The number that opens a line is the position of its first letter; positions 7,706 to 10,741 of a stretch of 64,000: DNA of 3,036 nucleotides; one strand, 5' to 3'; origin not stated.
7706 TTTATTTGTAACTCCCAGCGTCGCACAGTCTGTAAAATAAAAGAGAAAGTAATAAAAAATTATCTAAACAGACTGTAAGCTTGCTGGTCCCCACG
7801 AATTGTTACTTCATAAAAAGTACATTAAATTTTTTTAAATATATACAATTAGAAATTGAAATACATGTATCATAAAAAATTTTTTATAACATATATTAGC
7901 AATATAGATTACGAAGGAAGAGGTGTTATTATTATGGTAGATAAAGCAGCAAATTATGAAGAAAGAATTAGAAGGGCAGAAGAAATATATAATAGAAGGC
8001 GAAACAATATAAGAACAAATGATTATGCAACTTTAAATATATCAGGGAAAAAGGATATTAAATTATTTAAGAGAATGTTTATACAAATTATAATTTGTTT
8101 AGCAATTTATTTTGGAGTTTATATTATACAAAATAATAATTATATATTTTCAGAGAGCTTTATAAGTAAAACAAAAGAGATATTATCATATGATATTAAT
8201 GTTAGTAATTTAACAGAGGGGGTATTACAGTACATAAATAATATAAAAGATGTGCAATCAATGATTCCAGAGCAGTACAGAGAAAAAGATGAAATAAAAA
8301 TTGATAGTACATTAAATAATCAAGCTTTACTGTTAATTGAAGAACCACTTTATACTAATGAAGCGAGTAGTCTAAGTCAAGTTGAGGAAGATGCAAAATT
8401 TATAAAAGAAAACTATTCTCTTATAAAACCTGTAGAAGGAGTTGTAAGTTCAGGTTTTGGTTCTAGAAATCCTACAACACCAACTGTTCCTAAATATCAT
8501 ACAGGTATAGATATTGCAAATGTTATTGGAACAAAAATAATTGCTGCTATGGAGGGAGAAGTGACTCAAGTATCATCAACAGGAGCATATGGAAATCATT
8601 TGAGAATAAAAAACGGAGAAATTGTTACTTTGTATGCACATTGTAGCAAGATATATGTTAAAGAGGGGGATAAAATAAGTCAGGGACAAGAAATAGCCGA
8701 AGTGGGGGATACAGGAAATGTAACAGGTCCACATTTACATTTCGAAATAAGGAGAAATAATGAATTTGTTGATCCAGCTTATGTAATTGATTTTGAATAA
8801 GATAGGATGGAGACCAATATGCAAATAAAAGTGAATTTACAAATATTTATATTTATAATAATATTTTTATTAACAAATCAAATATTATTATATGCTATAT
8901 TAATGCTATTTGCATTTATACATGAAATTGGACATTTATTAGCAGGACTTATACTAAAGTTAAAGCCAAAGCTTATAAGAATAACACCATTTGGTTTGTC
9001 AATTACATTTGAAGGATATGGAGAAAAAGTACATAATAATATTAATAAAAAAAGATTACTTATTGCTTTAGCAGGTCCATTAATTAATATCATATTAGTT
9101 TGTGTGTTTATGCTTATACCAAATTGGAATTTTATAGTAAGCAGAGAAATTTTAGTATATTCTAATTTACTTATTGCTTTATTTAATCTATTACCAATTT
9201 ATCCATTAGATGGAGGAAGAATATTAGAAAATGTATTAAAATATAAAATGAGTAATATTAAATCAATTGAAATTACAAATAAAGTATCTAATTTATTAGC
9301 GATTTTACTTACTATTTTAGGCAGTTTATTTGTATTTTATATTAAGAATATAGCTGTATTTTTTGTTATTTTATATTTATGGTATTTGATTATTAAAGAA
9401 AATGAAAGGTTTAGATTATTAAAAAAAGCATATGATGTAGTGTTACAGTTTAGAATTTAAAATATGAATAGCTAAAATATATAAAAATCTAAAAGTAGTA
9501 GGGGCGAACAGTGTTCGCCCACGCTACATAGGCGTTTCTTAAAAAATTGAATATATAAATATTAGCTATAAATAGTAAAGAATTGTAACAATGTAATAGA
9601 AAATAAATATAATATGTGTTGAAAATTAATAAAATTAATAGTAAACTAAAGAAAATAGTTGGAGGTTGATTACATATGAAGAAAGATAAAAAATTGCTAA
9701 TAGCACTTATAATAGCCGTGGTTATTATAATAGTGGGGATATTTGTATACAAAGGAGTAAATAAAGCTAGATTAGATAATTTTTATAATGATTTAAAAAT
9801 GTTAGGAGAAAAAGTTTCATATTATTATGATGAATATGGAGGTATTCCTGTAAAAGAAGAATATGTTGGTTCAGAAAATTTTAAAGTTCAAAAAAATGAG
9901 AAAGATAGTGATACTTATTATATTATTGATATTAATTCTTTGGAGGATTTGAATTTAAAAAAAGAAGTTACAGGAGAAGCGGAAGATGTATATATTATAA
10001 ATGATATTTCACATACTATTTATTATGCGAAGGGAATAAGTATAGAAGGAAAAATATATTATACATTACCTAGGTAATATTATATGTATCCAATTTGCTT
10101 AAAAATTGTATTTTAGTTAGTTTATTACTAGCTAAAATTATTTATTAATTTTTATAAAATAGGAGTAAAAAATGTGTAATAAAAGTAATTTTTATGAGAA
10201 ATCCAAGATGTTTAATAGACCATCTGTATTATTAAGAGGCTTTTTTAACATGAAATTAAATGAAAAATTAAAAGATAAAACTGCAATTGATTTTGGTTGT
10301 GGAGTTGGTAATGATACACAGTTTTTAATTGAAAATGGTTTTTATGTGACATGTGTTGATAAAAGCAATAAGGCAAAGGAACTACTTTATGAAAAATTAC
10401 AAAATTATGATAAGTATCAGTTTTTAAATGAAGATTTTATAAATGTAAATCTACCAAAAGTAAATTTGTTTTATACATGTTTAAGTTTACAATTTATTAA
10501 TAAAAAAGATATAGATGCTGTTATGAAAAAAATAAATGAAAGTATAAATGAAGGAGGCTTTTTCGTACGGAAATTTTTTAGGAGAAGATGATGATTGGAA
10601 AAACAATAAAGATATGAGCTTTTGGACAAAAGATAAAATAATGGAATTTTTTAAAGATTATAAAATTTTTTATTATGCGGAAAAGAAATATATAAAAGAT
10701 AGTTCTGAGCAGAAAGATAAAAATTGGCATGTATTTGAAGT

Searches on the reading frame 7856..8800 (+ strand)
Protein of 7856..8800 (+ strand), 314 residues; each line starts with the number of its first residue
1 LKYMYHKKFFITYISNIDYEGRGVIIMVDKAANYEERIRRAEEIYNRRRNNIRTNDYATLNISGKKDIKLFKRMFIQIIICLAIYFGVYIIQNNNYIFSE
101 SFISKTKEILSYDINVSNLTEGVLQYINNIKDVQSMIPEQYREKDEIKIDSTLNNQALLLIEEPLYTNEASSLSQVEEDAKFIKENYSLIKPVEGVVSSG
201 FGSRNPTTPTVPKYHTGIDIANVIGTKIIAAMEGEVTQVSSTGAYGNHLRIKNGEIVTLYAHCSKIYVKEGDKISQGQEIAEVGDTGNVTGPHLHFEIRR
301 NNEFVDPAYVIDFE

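Call 89: search_protein_families(library=pfam, proteins=[window:7856-8800:+], max_evalue=0.001)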
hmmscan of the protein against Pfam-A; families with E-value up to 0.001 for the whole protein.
window:7856-8800:+ (314 aa): 1 family
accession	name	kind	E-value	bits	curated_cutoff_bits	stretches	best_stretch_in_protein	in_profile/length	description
PF01551.29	Peptidase_M23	-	7e-31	106.7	28.7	1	214-307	2-96/96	Peptidase family M23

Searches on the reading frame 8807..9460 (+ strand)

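Call 89: search_protein_families(library=pfam, proteins=[window:8807-9460:+], max_evalue=0.001)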
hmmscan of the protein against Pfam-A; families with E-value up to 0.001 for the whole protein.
window:8807-9460:+ (217 aa): 2 families
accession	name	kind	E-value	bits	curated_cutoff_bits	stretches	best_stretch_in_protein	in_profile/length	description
PF02163.28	Peptidase_M50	-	2.8e-16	60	27.2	2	109-167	159-220/221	Peptidase family M50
PF13398.12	Peptidase_M50B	-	8.5e-05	22.8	26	1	14-123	3-106/201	Peptidase M50B-like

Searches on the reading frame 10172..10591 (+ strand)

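Call 89: search_protein_families(library=pfam, proteins=[window:10172-10591:+], max_evalue=0.001)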
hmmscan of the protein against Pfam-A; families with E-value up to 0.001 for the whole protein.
window:10172-10591:+ (139 aa): 6 families
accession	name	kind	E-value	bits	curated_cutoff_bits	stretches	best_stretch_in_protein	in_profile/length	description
PF13649.12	Methyltransf_25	-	1.7e-09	38.7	27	1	39-129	2-97/97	Methyltransferase domain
PF08242.18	Methyltransf_12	-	2.3e-09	38.3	30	1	39-131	1-98/98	Methyltransferase domain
PF03848.20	TehB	-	9.3e-08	32.2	20.4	1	32-130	28-129/193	Tellurite resistance protein TehB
PF08241.18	Methyltransf_11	-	1e-07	32.9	21.2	1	40-132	2-94/95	Methyltransferase domain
PF13489.12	Methyltransf_23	-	5.4e-06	26.7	27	1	32-131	20-114/164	Methyltransferase domain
PF13847.12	Methyltransf_31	-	0.00099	19.2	27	0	34-132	3-108/145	Methyltransferase domain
